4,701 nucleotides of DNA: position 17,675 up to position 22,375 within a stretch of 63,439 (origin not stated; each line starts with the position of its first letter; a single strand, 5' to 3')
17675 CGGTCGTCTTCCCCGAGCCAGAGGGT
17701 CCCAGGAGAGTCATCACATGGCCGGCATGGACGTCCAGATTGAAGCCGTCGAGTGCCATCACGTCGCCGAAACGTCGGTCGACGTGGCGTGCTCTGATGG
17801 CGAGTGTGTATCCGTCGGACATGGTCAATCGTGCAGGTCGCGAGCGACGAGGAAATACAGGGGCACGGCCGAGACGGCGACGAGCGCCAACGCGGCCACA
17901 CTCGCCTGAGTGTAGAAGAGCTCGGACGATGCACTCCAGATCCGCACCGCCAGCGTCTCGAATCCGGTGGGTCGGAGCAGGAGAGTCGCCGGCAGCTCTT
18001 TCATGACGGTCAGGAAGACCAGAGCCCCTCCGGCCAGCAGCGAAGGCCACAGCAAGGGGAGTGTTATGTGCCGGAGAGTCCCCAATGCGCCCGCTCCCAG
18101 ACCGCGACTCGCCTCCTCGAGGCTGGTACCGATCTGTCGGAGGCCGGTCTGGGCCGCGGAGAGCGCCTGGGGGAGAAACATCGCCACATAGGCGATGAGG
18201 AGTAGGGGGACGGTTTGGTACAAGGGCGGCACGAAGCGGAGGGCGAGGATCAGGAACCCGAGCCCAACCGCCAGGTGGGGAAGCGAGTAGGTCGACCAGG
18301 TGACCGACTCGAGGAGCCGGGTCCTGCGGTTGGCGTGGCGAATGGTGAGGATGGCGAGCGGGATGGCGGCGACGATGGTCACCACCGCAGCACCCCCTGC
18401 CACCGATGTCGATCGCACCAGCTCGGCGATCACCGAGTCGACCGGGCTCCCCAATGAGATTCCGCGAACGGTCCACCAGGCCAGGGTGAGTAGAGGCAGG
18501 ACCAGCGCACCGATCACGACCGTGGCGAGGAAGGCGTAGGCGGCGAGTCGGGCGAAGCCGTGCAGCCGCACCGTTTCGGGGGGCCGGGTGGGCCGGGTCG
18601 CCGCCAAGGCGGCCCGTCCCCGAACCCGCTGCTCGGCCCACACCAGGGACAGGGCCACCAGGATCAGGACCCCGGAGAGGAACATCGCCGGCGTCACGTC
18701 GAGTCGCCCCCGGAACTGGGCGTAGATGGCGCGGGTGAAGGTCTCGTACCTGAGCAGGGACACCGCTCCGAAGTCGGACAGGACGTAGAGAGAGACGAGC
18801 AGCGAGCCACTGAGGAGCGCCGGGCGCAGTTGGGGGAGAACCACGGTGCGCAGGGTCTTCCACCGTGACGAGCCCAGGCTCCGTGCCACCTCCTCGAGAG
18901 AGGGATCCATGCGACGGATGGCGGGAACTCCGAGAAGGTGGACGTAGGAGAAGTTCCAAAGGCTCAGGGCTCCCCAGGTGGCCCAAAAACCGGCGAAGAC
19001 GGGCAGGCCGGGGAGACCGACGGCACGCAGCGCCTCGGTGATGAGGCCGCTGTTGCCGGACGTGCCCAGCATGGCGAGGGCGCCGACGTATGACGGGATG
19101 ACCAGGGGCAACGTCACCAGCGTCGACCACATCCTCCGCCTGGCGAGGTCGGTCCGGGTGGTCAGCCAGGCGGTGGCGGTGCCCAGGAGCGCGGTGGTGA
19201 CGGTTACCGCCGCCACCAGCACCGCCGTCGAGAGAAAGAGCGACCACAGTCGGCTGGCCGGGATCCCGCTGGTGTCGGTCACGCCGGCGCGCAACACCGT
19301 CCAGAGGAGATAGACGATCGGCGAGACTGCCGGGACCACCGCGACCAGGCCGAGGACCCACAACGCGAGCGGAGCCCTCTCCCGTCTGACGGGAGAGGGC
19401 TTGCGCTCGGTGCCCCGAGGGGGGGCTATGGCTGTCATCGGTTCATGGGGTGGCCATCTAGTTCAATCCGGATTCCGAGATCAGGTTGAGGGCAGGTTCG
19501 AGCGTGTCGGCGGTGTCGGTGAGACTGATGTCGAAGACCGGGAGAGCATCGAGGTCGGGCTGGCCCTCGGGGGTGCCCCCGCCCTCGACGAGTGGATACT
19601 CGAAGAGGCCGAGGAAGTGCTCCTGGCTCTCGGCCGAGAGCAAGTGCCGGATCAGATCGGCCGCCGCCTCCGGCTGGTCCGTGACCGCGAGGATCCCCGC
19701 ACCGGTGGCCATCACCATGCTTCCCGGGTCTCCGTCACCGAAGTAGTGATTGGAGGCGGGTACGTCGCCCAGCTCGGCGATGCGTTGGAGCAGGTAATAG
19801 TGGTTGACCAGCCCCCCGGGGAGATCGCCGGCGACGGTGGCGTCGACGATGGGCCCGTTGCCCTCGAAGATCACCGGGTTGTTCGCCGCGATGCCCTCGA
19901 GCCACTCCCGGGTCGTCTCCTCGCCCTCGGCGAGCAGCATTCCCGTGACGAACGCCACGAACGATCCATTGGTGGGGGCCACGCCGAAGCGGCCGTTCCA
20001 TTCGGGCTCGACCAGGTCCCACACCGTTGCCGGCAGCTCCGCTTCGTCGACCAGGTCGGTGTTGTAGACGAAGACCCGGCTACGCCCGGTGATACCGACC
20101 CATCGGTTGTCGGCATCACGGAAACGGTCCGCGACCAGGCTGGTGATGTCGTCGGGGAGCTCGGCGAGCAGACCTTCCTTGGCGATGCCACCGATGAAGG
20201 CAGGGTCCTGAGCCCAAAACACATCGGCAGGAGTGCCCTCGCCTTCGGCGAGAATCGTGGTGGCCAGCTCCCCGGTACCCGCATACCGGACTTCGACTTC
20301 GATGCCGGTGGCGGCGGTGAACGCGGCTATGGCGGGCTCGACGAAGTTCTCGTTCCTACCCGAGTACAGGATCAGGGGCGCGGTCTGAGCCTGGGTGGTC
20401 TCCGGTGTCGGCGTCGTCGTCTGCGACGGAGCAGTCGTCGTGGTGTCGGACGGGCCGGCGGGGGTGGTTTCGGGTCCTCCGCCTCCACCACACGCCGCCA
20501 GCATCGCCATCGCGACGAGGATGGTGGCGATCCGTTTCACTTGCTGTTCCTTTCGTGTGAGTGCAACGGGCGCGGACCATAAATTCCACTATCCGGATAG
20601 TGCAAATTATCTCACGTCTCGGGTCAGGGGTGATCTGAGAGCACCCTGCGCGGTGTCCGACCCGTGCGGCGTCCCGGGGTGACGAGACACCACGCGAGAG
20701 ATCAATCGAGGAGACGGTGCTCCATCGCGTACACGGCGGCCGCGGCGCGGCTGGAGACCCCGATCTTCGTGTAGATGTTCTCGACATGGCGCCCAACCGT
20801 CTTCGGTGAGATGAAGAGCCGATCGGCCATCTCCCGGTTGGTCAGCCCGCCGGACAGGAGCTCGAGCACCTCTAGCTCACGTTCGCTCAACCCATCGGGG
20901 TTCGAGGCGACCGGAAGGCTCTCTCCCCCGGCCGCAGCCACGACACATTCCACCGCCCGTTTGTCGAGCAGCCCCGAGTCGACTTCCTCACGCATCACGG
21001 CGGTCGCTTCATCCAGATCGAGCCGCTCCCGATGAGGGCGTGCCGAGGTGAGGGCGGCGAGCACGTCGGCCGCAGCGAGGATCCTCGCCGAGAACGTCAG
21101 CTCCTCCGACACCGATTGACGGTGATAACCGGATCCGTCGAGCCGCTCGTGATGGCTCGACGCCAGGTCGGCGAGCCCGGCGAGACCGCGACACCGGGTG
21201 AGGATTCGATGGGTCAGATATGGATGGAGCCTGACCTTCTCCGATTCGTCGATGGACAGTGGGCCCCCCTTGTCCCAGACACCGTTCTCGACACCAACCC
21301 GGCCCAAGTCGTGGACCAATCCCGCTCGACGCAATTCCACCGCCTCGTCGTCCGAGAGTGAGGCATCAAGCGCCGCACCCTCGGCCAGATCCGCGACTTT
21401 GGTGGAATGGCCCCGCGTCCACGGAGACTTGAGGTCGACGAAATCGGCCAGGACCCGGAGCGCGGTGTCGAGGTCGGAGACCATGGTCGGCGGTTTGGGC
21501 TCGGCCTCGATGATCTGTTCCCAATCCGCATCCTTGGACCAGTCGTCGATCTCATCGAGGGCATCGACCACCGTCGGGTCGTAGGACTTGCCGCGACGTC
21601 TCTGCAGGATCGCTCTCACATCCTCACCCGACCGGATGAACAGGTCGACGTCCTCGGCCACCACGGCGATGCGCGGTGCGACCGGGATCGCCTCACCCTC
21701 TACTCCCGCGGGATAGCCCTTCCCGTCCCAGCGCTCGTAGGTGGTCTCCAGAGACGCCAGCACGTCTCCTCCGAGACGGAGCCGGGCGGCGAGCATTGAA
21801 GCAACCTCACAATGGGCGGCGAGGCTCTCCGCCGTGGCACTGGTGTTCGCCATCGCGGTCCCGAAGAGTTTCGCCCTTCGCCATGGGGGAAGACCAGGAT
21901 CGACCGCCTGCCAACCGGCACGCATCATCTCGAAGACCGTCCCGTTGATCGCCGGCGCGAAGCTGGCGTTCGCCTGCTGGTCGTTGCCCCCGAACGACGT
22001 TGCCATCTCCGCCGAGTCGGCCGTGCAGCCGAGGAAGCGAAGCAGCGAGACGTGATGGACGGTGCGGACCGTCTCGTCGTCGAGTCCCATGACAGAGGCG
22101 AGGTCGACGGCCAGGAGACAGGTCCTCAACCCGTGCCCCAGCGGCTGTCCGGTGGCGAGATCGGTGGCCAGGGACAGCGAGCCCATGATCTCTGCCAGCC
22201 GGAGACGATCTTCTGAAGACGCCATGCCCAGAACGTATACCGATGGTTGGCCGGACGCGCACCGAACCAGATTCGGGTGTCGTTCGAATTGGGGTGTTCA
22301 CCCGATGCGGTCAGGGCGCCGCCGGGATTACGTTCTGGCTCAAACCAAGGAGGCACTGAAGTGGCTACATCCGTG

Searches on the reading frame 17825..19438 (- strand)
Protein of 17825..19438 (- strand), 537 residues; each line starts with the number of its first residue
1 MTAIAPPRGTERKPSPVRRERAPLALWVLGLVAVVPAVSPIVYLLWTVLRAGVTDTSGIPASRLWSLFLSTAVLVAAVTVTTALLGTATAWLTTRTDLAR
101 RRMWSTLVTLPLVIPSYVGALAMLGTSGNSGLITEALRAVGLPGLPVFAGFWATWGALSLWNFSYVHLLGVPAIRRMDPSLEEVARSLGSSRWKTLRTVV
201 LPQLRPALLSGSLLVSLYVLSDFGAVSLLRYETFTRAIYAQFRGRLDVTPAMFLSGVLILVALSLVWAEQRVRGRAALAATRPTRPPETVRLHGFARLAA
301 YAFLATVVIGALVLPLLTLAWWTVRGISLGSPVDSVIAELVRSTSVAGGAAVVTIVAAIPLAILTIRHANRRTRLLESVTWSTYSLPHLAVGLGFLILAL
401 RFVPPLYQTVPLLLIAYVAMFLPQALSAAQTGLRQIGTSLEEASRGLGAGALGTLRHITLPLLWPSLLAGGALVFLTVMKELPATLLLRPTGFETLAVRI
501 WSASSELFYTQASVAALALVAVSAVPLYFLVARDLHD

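Call 17: search_protein_families(library=ncbifam, proteins=[window:17825-19438:-], max_evalue=0.00001)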
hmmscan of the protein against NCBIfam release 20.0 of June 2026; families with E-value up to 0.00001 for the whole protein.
window:17825-19438:- (537 aa): 26 families (the best 25 are shown)
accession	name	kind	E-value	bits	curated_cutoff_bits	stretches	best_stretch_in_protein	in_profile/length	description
TIGR03262.1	PhnU2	equivalog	3.1e-32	111.9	593.25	1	62-523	50-522/546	putative 2-aminoethylphosphonate ABC transporter permease subunit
TIGR02141.1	modB_ABC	equivalog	1.3e-30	106.6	182.6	2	75-269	6-202/208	molybdate ABC transporter permease subunit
TIGR01581.1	Mo_ABC_porter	hypoth_equivalog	8.3e-30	103.9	210.3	2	67-263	23-219/225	ABC transporter permease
NF040839.1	tungstate_WtpB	equivalog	6.3e-28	98.1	340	2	59-265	37-240/251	tungstate ABC transporter permease WtpB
NF011624.0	PRK15050.1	equivalog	1.3e-25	90.2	247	2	17-275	15-288/297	2-aminoethylphosphonate ABC transporter permease subunit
TIGR02139.1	permease_CysT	equivalog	1.5e-24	87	246.1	2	67-229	42-210/265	sulfate ABC transporter permease subunit CysT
TIGR00969.1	3a0106s02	subfamily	2.8e-24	86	240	1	33-264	27-261/272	sulfate ABC transporter permease subunit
TIGR03255.1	PhnV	equivalog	5.4e-24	85.3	358.7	1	333-530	65-261/270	2-aminoethylphosphonate ABC transport system, membrane component PhnV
NF006939.0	PRK09421.1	equivalog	1.5e-20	73.6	262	1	66-263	11-211/230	molybdate ABC transporter permease subunit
TIGR03226.1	PhnU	equivalog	2.8e-19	69.7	283.45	2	413-530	182-299/311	2-aminoethylphosphonate ABC transporter permease subunit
NF007047.0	PRK09500.1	equivalog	9.8e-19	68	326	2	334-520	54-236/257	spermidine/putrescine ABC transporter permease PotC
NF008208.0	PRK10971.1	equivalog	2.7e-18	66.4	415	1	74-229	65-218/277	sulfate/thiosulfate ABC transporter permease CysT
TIGR02140.1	permease_CysW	equivalog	1.8e-16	60.4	329.1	1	27-230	8-208/261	sulfate ABC transporter permease subunit CysW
NF007044.0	PRK09497.1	equivalog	3.4e-14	53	348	1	69-223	66-222/285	spermidine/putrescine ABC transporter permease PotB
NF008620.0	PRK11602.1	equivalog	1.2e-12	47.6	442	1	29-229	25-224/291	sulfate/thiosulfate ABC transporter permease CysW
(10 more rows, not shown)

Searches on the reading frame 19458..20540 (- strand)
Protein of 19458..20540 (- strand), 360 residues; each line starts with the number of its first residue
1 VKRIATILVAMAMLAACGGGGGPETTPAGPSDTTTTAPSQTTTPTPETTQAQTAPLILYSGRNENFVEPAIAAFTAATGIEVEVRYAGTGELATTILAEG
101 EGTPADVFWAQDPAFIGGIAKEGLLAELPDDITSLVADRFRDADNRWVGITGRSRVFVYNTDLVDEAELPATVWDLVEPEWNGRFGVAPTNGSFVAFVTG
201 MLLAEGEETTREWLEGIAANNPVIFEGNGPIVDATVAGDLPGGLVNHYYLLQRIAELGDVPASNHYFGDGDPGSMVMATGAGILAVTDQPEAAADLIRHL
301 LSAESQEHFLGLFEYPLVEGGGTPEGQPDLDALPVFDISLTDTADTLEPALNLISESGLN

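Call 17: search_protein_families(library=ncbifam, proteins=[window:19458-20540:-], max_evalue=0.00001)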
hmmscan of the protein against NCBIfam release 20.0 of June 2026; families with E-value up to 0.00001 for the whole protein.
window:19458-20540:- (360 aa): 3 families
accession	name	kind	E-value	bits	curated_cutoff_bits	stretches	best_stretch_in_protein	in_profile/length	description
NF011620.1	PRK15046.1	equivalog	3e-17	62.4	310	1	42-308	13-280/334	2-aminoethylphosphonate ABC transporter substrate-binding protein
TIGR03227.1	PhnS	equivalog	1.7e-13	50.2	395.3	1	48-312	29-295/360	2-aminoethylphosphonate ABC transporter substrate-binding protein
TIGR03261.1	phnS2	equivalog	7.5e-10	38.4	392.75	1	51-244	19-219/334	putative 2-aminoethylphosphonate ABC transporter substrate-binding protein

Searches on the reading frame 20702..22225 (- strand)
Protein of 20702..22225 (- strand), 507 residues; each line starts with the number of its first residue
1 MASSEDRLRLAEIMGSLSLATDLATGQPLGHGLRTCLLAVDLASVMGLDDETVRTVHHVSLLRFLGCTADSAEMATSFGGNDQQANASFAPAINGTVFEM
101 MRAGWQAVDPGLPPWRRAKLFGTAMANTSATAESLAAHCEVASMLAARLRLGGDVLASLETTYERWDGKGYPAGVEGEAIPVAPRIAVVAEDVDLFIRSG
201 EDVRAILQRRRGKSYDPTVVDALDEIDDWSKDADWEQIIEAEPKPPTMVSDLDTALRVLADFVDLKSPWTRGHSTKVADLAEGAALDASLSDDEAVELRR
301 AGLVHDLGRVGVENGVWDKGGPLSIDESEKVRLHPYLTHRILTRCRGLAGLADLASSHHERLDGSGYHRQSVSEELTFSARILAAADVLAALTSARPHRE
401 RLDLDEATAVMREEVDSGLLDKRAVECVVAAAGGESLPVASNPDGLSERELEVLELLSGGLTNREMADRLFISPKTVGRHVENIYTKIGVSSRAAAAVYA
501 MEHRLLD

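Call 17: search_protein_families(library=ncbifam, proteins=[window:20702-22225:-], max_evalue=0.00001)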
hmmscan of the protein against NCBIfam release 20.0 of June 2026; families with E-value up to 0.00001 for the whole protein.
window:20702-22225:- (507 aa): 16 families
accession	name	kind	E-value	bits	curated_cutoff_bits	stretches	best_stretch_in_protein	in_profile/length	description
NF053512.1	nitric_RR_NosR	exception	1.7e-37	129.5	400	2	253-440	175-362/422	response regulator c-di-GMP phosphodiesterase, NosR family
NF047785.1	respo_reg_MadR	equivalog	1.2e-14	54.2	300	1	419-501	126-203/209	MadR family response regulator transcription factor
NF052366.1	photon_PedR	equivalog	1.3e-13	50.9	120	1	446-503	3-60/74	photosynthetic electron transport-dependent transcriptional regulator PedR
NF007403.0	PRK09935.1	equivalog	1.1e-10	41.4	271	1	445-506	149-210/210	fimbria biosynthesis transcriptional regulator FimZ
NF007708.0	PRK10403.1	equivalog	2.3e-10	40.3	343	1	446-504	154-212/215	nitrate/nitrite response regulator protein NarP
NF007505.1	PRK10100.1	equivalog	6.1e-10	39.1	250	1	442-503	141-202/204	biofilm master transcriptional regulator CsgD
NF038181.1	reg_ATPase_IniR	equivalog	1.2e-09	37.1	750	1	429-494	750-815/827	isoniazid response ATPase/transcriptional regulator IniR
TIGR03020.2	EpsA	equivalog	2.8e-09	37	170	1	439-499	184-244/247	XrtB/PEP-CTERM-associated transcriptional regulator EpsA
NF052445.1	RespRegMctR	equivalog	4.7e-09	35.9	300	1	443-505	142-204/205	two-component system response regulator MctR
NF007935.0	PRK10651.1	equivalog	6e-09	35.4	250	1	434-504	144-214/216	two-component system response regulator NarL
NF041232.1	BagY_FevT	exception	1.7e-08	33.8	700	1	438-494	289-345/367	LuxR family transcriptional regulator BagY/FevT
NF003420.0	PRK04841.1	equivalog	1.8e-08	32.9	537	1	445-501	838-894/903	HTH-type transcriptional regulator MalT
NF007685.0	PRK10360.1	equivalog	7.9e-07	29.1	258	1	440-494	132-186/196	response regulator transcription factor UhpA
NF050132.1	TransRegAbsR2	equivalog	1e-06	27.8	850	1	446-495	531-580/582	LuxR family transcriptional regulator AbsR2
TIGR03541.1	reg_near_HchA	equivalog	1.2e-06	28.2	215.6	1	436-501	162-227/232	PA1136 family autoinducer-binding transcriptional regulator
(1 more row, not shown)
